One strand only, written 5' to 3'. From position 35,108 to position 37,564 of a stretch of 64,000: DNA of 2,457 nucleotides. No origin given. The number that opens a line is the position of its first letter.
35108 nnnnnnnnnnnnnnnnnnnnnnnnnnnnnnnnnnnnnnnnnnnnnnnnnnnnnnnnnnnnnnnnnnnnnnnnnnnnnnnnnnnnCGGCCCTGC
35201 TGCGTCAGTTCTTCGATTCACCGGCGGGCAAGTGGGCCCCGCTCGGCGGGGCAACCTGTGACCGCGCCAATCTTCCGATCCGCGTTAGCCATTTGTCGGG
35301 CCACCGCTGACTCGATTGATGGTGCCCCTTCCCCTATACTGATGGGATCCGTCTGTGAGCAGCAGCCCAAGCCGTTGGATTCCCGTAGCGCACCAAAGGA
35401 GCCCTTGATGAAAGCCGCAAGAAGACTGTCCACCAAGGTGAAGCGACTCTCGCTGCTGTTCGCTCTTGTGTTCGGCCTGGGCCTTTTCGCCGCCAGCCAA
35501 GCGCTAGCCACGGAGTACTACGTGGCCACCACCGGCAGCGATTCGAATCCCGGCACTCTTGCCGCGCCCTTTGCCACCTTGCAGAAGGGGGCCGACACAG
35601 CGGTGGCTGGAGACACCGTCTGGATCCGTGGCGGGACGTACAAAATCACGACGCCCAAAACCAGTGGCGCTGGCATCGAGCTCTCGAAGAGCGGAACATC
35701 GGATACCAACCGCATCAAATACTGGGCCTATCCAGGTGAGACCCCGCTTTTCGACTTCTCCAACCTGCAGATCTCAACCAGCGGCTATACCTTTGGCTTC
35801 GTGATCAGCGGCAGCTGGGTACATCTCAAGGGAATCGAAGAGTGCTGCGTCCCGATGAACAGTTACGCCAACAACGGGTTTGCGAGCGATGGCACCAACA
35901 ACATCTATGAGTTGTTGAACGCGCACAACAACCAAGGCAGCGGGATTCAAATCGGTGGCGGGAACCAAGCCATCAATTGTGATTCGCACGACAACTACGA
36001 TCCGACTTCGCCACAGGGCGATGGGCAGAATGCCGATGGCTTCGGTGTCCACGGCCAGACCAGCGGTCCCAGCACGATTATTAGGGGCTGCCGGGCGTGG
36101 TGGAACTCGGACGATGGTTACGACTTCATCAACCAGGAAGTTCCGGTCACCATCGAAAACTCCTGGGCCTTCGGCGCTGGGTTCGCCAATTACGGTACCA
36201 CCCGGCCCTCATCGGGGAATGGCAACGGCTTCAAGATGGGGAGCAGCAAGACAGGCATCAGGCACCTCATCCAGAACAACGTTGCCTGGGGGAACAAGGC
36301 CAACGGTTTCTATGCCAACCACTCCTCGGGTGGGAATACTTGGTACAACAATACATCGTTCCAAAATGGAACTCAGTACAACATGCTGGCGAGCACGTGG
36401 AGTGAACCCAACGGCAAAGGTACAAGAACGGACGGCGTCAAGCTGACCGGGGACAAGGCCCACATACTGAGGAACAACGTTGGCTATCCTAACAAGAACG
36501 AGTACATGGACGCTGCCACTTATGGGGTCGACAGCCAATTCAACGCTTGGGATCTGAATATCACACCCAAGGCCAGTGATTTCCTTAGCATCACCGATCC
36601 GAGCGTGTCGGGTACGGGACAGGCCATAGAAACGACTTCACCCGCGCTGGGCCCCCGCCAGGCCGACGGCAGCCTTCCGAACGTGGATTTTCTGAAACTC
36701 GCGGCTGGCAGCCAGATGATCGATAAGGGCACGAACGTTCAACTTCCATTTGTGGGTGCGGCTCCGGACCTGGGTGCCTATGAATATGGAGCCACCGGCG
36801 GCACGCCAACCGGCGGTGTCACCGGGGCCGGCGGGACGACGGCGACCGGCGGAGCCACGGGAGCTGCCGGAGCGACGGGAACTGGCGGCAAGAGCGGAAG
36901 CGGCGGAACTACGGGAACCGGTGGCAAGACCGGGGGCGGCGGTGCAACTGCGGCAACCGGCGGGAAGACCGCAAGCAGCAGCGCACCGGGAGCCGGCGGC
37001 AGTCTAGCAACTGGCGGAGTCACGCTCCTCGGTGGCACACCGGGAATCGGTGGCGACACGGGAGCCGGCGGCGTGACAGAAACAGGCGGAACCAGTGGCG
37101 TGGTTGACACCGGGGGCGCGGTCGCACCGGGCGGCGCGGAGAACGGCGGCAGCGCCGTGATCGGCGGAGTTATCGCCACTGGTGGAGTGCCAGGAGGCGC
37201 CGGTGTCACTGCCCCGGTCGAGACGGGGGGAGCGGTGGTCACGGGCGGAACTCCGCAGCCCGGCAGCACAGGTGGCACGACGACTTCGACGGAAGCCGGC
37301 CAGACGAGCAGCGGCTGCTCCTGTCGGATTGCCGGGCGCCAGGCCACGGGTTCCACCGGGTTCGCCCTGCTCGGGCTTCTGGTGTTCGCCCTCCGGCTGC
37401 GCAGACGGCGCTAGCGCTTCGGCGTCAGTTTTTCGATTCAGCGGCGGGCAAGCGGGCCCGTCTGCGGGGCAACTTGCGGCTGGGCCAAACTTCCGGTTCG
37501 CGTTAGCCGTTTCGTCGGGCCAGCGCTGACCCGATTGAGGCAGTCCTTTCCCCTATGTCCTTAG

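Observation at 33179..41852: Fourfold tandem array of PL9-like beta-helix lyases carrying MYXO-CTERM-type sorting tails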

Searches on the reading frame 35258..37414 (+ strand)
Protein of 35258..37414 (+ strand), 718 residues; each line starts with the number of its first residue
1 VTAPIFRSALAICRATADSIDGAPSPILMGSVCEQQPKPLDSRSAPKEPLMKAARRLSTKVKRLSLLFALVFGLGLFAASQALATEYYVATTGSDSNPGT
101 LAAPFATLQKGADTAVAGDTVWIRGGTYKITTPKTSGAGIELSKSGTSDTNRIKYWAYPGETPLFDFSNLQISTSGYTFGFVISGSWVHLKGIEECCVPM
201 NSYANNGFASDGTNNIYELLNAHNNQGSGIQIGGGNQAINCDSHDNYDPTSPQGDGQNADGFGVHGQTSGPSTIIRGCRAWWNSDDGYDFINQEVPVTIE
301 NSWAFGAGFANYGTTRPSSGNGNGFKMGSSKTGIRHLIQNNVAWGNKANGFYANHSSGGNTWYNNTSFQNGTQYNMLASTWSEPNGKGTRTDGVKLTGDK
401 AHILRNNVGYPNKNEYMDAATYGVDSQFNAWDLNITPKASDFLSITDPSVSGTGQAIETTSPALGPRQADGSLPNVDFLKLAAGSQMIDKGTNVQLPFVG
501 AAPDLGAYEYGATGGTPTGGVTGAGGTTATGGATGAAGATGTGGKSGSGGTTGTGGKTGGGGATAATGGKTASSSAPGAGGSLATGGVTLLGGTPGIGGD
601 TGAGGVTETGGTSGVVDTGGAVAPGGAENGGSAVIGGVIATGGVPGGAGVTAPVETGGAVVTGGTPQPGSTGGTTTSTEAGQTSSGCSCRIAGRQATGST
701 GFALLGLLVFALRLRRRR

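Call 3: search_protein_families(library=pfam, proteins=[window:35258-37414:+], max_evalue=0.01)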
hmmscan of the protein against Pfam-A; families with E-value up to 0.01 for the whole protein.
window:35258-37414:+ (718 aa): 2 families
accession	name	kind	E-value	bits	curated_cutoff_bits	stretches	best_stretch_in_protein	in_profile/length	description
PF22842.2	Pel9A-like_beta_helix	-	2e-40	139.4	25.2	1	84-378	8-333/370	Pel9A-like, right handed beta helix region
PF13229.12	Beta_helix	-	3.2e-07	30.5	25.9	1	209-366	28-157/158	Right handed beta helix region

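Call 4: search_protein_families(library=ncbifam, proteins=[window:35258-37414:+], max_evalue=1)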
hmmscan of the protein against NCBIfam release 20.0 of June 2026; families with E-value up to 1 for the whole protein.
window:35258-37414:+ (718 aa): 4 families
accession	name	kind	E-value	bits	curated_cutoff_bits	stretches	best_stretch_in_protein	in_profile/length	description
NF041899.1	pec_ly_PelN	equivalog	3.5e-103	345.7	740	1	69-509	10-435/437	pectate lyase PelN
NF041903.1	exo-PATE_PelX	equivalog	8.5e-14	50.8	1490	1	82-427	387-699/734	pectate disaccharide-lyase PelX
TIGR03901.2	MYXO-CTERM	domain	0.00049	20.4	20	1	685-718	2-33/34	MYXO-CTERM sorting domain-containing protein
NF033422.1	onco_T4SS_CagA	equivalog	0.42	8.3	999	1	204-247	333-376/1180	type IV secretion system oncogenic effector CagA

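Call 6: search_solved_structures(query=window:35258-37414:+, show_alignments=2)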
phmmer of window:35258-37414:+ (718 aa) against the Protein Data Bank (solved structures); distinct sequences matched with E-value up to 0.001: 3.
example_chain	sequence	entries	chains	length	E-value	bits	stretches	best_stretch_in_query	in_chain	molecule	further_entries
1ru4_A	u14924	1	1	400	6.4e-47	163.7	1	86-509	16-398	Pectate lyase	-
5olq_A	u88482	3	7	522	3.4e-44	154.7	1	86-377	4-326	Rhamnogalacturonan lyase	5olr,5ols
3vst_A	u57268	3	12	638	2.1e-07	33.1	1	86-162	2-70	Xylosidase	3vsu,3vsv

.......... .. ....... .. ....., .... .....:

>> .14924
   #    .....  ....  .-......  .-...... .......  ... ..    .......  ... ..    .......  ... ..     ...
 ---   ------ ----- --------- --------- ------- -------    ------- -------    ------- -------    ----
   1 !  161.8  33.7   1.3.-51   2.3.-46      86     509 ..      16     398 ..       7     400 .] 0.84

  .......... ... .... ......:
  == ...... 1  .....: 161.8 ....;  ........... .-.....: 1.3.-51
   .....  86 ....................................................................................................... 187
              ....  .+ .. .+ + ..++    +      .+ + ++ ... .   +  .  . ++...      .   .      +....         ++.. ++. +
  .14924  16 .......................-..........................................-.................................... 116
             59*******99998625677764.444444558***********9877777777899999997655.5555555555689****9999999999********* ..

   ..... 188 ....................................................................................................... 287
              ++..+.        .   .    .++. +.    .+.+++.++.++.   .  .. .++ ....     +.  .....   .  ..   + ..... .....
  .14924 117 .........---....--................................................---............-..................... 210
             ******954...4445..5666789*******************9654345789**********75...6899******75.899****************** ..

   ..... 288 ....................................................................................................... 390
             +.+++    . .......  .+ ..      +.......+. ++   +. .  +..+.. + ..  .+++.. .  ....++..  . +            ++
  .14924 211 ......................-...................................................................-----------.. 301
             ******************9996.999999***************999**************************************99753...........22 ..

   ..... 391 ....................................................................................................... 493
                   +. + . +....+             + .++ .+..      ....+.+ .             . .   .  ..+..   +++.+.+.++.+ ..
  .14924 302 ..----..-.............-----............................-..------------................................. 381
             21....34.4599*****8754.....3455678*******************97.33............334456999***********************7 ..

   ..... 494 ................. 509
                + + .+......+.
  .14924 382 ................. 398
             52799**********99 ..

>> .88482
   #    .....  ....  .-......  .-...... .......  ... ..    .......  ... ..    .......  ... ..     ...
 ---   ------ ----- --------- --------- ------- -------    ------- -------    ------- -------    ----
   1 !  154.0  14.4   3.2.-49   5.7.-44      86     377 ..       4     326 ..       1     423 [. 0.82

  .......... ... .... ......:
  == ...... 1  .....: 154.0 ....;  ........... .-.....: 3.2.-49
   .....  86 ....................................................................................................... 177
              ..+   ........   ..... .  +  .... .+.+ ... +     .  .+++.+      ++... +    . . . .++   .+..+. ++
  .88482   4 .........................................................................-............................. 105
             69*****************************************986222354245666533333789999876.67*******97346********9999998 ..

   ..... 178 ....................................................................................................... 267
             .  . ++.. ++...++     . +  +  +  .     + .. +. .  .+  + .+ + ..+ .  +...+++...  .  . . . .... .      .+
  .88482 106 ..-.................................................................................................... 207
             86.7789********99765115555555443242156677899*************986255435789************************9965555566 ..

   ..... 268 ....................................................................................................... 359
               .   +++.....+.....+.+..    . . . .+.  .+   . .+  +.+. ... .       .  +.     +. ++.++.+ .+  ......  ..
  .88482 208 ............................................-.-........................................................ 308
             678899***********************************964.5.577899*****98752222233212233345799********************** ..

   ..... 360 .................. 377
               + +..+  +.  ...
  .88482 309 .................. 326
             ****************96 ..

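Call 15: find_homologous_proteins(query=window:35408-37414:+, max_evalue=1e-10)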
Query window:35408-37414:+ (668 aa): 3208 proteins with E <= 1e-10 among 8000 candidates; the best 120 are listed.
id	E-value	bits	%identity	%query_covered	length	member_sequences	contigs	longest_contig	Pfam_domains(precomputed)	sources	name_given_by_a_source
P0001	0.0e+0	1462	100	100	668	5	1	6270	PF13229.13,PF22842.4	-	-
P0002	0.0e+0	1457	100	100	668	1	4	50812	PF13229.13,PF22842.4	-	-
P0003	0.0e+0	1213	84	100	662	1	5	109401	PF13229.13,PF22842.4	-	-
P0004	0.0e+0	1211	84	100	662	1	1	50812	PF13229.13,PF22842.4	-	-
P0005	0.0e+0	1198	100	22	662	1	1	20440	PF13229.13,PF22842.4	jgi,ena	-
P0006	0.0e+0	1171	90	69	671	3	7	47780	PF22842.4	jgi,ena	jgi:MYXO-CTERM domain-containing protein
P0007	0.0e+0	1121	80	100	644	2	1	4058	PF22842.4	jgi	jgi:MYXO-CTERM domain-containing protein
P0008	0.0e+0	1116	76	100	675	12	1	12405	PF22842.4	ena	-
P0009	0.0e+0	1116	85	69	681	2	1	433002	PF13229.13,PF22842.4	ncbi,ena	-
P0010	0.0e+0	1109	91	69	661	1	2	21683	PF22842.4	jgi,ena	jgi:hypothetical protein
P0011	0.0e+0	1091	88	69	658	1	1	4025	PF22842.4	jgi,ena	-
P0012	0.0e+0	1084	74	100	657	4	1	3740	PF22842.4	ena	-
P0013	0.0e+0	1076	87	69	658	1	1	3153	PF22842.4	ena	-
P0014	0.0e+0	1074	74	100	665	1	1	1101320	PF13229.13,PF22842.4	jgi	jgi:MYXO-CTERM domain-containing protein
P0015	0.0e+0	1046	80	69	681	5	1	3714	PF13229.13,PF22842.4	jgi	jgi:hypothetical protein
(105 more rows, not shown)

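Call 16: find_related_loci(query=window:35408-37414:+, collection=genome_contigs, flank=10000)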
Query window:35408-37414:+ (668 aa) in genome_contigs; peptide patterns used: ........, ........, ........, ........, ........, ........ (x = any residue, [..] = any of these).
597 stretches matched a pattern (row limit reached: there are more); 227 encode a relative of the query (tblastn E <= 1e-3); the best 80 are kept; 80 distinct loci.
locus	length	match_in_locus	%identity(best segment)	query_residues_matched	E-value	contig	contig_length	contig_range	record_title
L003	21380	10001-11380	85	1-460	0e+0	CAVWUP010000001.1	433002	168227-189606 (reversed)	MAG: uncultured delta proteobacterium isolate MFD01689.bin.1.110 genome assembly, contig: contig_13645, whole genome sho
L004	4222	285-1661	77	1-463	0e+0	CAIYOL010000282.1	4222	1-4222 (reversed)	MAG: uncultured planctomycete isolate AlinenSedimentsCore2_bin-1585 genome assembly, contig: bin-1585:282/417, whole gen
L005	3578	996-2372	80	1-460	0e+0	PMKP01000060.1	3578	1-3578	MAG: Myxococcales bacterium isolate fen_1123 73.20120600_E1D.81_contig_19578, whole genome shotgun sequence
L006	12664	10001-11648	73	1-668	0e+0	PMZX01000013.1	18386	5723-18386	MAG: Myxococcales bacterium isolate fen_1103 73.20110800_E3M.7_contig_7189, whole genome shotgun sequence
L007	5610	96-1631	68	1-518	0e+0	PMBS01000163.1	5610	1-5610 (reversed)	MAG: Myxococcales bacterium isolate fen_1144 73.20120700_E3M.35_contig_34500, whole genome shotgun sequence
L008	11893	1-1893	75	1-661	0e+0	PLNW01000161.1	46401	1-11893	MAG: Myxococcales bacterium isolate fen_1158 73.20120800_E1D.7_contig_1606, whole genome shotgun sequence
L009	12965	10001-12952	71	1-460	0e+0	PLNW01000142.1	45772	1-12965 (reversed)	MAG: Myxococcales bacterium isolate fen_1158 73.20120800_E1D.7_contig_7877, whole genome shotgun sequence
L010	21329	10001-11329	70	6-463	0e+0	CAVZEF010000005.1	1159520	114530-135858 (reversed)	MAG: uncultured proteobacterium isolate MFD05841.bin.2.175 genome assembly, contig: contig_50296, whole genome shotgun s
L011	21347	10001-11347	70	10-463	0e+0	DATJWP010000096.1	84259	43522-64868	MAG TPA_asm: Polyangia bacterium isolate SMAG_U15102 k141_2495526, whole genome shotgun sequence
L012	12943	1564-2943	68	2-463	0e+0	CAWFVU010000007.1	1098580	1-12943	MAG: uncultured proteobacterium isolate MFD04967.bin.2.10 genome assembly, contig: contig_7631, whole genome shotgun seq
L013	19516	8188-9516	70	14-462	0e+0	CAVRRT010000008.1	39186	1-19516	MAG: uncultured proteobacterium isolate MFD04540.bin.2.43 genome assembly, contig: contig_19635, whole genome shotgun se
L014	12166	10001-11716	68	1-667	0e+0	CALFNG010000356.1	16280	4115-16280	MAG TPA_asm: uncultured Myxococcales bacterium isolate ERR1035438_bin.42_CONCOCT_v1.1_MAG genome assembly, contig: ERZ17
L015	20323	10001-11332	68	12-460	0e+0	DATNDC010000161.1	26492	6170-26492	MAG TPA_asm: Polyangia bacterium isolate SMAG_U11232 k141_1828574, whole genome shotgun sequence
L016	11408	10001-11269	69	32-460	0e+0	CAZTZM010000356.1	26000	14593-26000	MAG TPA_asm: uncultured Myxococcales bacterium isolate binchicken_co84_305 genome assembly, contig: k141_931597, whole g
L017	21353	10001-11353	66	5-460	0e+0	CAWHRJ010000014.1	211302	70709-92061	MAG: uncultured proteobacterium isolate MFD06714.bin.2.117 genome assembly, contig: contig_6441, whole genome shotgun se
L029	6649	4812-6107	61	11-462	6e-179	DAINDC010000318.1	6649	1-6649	MAG TPA_asm: Fibrobacterota bacterium isolate CTOTU41470 NODE_13437_length_6649_cov_2.865635, whole genome shotgun seque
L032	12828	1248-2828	55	1-530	9e-176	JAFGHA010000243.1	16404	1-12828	MAG: Chitinispirillaceae bacterium isolate Zod_Metabat.1421 k87_11398898, whole genome shotgun sequence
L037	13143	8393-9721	59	37-468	2e-164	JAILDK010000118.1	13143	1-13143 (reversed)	MAG: Fibrobacter sp. isolate RUI018 k141_3838962_flag=0_multi=603.6470_len=13143, whole genome shotgun sequence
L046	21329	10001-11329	56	31-461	4e-154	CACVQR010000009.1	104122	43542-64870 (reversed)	MAG: Fibrobacter succinogenes isolate RUG10152 genome assembly, contig: RUG10152_asm_9, whole genome shotgun sequence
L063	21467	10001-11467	46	10-461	1e-128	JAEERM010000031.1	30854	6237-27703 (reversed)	MAG: Fibrobacter sp. isolate Tb.RUG.359 NODE_5473_length_30854_cov_14.968204, whole genome shotgun sequence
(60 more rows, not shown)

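Call 32: search_protein_families(library=ncbifam, proteins=[L063:10019-11761:+, L046:9950-11602:+, L004:285-1889:+, L032:1248-2843:+, L029:4812-6260:+], max_evalue=0.05)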
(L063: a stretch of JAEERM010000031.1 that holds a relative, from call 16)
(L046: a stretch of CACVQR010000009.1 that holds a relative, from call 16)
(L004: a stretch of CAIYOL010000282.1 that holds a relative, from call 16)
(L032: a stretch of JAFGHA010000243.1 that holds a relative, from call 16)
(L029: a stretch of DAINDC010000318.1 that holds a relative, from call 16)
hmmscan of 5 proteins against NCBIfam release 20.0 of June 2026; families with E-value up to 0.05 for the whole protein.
L063:10019-11761:+ (581 aa): 4 families
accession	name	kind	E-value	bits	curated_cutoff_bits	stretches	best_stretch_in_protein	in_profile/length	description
NF041899.1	pec_ly_PelN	equivalog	3.5e-76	256.7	740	2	12-331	17-326/437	pectate lyase PelN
NF041903.1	exo-PATE_PelX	equivalog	2.4e-10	39.4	1490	2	136-343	466-654/734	pectate disaccharide-lyase PelX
NF047854.1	LIC10774_subfam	equivalog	7.2e-05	21.9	380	1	22-66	60-105/358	LIC10774/LIC10365 family surface protein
NF041518.1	choice_anch_Q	domain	0.0087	16.3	25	1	450-482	16-57/58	choice-of-anchor Q domain-containing protein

L046:9950-11602:+ (551 aa): 4 families
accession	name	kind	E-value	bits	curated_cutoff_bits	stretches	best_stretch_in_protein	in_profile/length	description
NF041899.1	pec_ly_PelN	equivalog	8.1e-99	331.3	740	1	3-458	7-435/437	pectate lyase PelN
NF041903.1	exo-PATE_PelX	equivalog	1.4e-13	50.1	1490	2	125-330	461-646/734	pectate disaccharide-lyase PelX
NF047854.1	LIC10774_subfam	equivalog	4.1e-05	22.7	380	1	22-68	59-106/358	LIC10774/LIC10365 family surface protein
TIGR03804.1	para_beta_helix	repeat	0.0019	17.8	19.45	0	291-325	11-43/44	parallel beta-helix repeat protein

L004:285-1889:+ (535 aa): 3 families
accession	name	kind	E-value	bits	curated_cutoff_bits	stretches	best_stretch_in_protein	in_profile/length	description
NF041899.1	pec_ly_PelN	equivalog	3.3e-96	322.7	740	1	22-455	13-435/437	pectate lyase PelN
NF041903.1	exo-PATE_PelX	equivalog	5.5e-16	58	1490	1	28-346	383-670/734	pectate disaccharide-lyase PelX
NF041518.1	choice_anch_Q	domain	0.0073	16.5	25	1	408-456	2-57/58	choice-of-anchor Q domain-containing protein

L032:1248-2843:+ (532 aa): 4 families
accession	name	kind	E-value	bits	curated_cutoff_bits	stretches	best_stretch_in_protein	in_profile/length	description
NF041899.1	pec_ly_PelN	equivalog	6.6e-100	334.9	740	1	14-456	3-435/437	pectate lyase PelN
NF041903.1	exo-PATE_PelX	equivalog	4.9e-10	38.4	1490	1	28-332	383-648/734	pectate disaccharide-lyase PelX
NF047854.1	LIC10774_subfam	equivalog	9e-06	24.8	380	1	31-79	55-104/358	LIC10774/LIC10365 family surface protein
TIGR02287.1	PaaY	equivalog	0.048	13.3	319.6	0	225-308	78-159/192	phenylacetic acid degradation protein PaaY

L029:4812-6260:+ (483 aa): 5 families
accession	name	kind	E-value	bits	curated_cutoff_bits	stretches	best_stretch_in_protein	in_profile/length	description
NF041899.1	pec_ly_PelN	equivalog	1.3e-111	373.5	740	1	8-429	12-435/437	pectate lyase PelN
NF041903.1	exo-PATE_PelX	equivalog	3.9e-12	45.3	1490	1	20-310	389-641/734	pectate disaccharide-lyase PelX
NF047854.1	LIC10774_subfam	equivalog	0.00097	18.2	380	1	21-66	59-105/358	LIC10774/LIC10365 family surface protein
NF041518.1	choice_anch_Q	domain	0.015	15.6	25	0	397-430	15-57/58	choice-of-anchor Q domain-containing protein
TIGR04183.1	Por_Secre_tail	domain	0.045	13.7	23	0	445-464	16-35/72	T9SS type A sorting domain-containing protein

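Call 52: search_protein_families(library=pfam, proteins=[L009:6376-8895:-, L009:5511-6290:+, L003:4004-5356:-, L003:5040-6410:-, L003:3165-3917:+], max_evalue=0.001)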
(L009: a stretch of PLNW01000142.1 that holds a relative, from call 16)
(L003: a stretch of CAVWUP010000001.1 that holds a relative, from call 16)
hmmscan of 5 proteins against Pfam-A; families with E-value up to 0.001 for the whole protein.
L009:6376-8895:- (839 aa): 4 families
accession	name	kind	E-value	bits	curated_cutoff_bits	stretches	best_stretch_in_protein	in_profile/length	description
PF21348.3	RGL11_C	-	2.5e-148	495.4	27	1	365-833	21-490/490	Rhamnogalacturonan lyase family 11, C-terminal domain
PF18370.7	RGI_lyase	-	4.1e-29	101.2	27.8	1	264-350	2-86/86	Rhamnogalacturonan I lyases beta-sheet domain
PF13517.12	FG-GAP_3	-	1e-08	36.1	26.9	0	355-385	30-60/61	FG-GAP-like repeat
PF01839.29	FG-GAP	-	3.5e-05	24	22.1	0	369-385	3-19/37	FG-GAP repeat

L009:5511-6290:+ (259 aa): 0 families

L003:4004-5356:- (450 aa): 3 families
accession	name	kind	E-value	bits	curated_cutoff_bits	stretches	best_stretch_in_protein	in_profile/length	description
PF21348.3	RGL11_C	-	2.2e-113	380.1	27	1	42-444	91-490/490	Rhamnogalacturonan lyase family 11, C-terminal domain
PF13517.12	FG-GAP_3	-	9e-05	23.4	26.9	0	28-56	32-60/61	FG-GAP-like repeat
PF01839.29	FG-GAP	-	0.00015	22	22.1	0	41-63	4-26/37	FG-GAP repeat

L003:5040-6410:- (456 aa): 2 families
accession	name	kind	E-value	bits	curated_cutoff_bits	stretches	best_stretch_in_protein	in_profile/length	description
PF21348.3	RGL11_C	-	2.1e-34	119.6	27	1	307-394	1-92/490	Rhamnogalacturonan lyase family 11, C-terminal domain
PF18370.7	RGI_lyase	-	3.8e-29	101.3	27.8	1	217-303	2-86/86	Rhamnogalacturonan I lyases beta-sheet domain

L003:3165-3917:+ (250 aa): 0 families

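Call 62: search_protein_families(library=pfam, proteins=[L063:10019-11761:+, L046:9950-11602:+, L004:285-1889:+, L032:1248-2843:+, L029:4812-6260:+, L037:8327-11356:+], max_evalue=0.05)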
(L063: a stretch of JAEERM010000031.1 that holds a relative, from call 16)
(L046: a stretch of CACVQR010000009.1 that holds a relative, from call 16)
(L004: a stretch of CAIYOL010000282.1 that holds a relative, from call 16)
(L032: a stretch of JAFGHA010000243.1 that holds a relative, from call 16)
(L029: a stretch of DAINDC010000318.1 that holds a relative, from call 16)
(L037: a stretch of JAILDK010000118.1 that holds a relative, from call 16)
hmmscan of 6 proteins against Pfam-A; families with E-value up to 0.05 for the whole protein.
L063:10019-11761:+ (581 aa): 3 families
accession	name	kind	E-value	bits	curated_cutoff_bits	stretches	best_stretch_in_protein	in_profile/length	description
PF22842.2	Pel9A-like_beta_helix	-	2.2e-32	112.9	25.2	1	20-333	8-328/370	Pel9A-like, right handed beta helix region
PF13229.12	Beta_helix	-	3.1e-10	40.3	25.9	1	147-326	13-157/158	Right handed beta helix region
PF07602.17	DUF1565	-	8.1e-06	25.8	20.3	1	29-165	3-132/257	Protein of unknown function (DUF1565)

L046:9950-11602:+ (551 aa): 3 families
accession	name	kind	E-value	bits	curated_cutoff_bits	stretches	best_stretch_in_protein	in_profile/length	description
PF22842.2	Pel9A-like_beta_helix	-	8.7e-39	133.9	25.2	1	22-360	9-357/370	Pel9A-like, right handed beta helix region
PF13229.12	Beta_helix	-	2.5e-08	34.1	25.9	1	125-320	1-157/158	Right handed beta helix region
PF07602.17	DUF1565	-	8.1e-05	22.5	20.3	1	29-158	2-131/257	Protein of unknown function (DUF1565)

L004:285-1889:+ (535 aa): 1 family
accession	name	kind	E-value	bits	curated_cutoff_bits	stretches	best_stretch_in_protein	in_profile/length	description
PF22842.2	Pel9A-like_beta_helix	-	3.4e-41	141.9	25.2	1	30-326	4-333/370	Pel9A-like, right handed beta helix region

L032:1248-2843:+ (532 aa): 3 families
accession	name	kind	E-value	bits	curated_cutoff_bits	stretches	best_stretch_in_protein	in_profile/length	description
PF22842.2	Pel9A-like_beta_helix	-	7.9e-42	143.9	25.2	1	28-335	2-336/370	Pel9A-like, right handed beta helix region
PF13229.12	Beta_helix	-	7.1e-10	39.2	25.9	1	133-320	4-157/158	Right handed beta helix region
PF07602.17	DUF1565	-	0.0023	17.8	20.3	1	42-79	2-39/257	Protein of unknown function (DUF1565)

L029:4812-6260:+ (483 aa): 4 families
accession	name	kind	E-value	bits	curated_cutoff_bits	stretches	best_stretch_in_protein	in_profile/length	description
PF22842.2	Pel9A-like_beta_helix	-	2e-40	139.3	25.2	1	20-318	8-333/370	Pel9A-like, right handed beta helix region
PF13229.12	Beta_helix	-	8.3e-12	45.4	25.9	1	120-306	6-157/158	Right handed beta helix region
PF07602.17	DUF1565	-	0.015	15.1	20.3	1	28-68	2-42/257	Protein of unknown function (DUF1565)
PF16380.10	BT_4170-like_C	-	0.024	14.8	30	1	360-408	8-56/142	Rhamnogalacturonan lyase BT_4170-like, C-terminal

L037:8327-11356:+ (1010 aa): 4 families
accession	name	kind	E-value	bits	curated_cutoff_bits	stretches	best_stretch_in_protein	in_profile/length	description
PF22842.2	Pel9A-like_beta_helix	-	3.5e-40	138.5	25.2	1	18-359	6-357/370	Pel9A-like, right handed beta helix region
PF04616.20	Glyco_hydro_43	-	7.1e-21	75.2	32.2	1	542-734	28-224/288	Glycosyl hydrolases family 43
PF13229.12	Beta_helix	-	1.2e-07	32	25.9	1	136-319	14-157/158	Right handed beta helix region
PF07602.17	DUF1565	-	1.3e-05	25.1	20.3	1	28-157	2-131/257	Protein of unknown function (DUF1565)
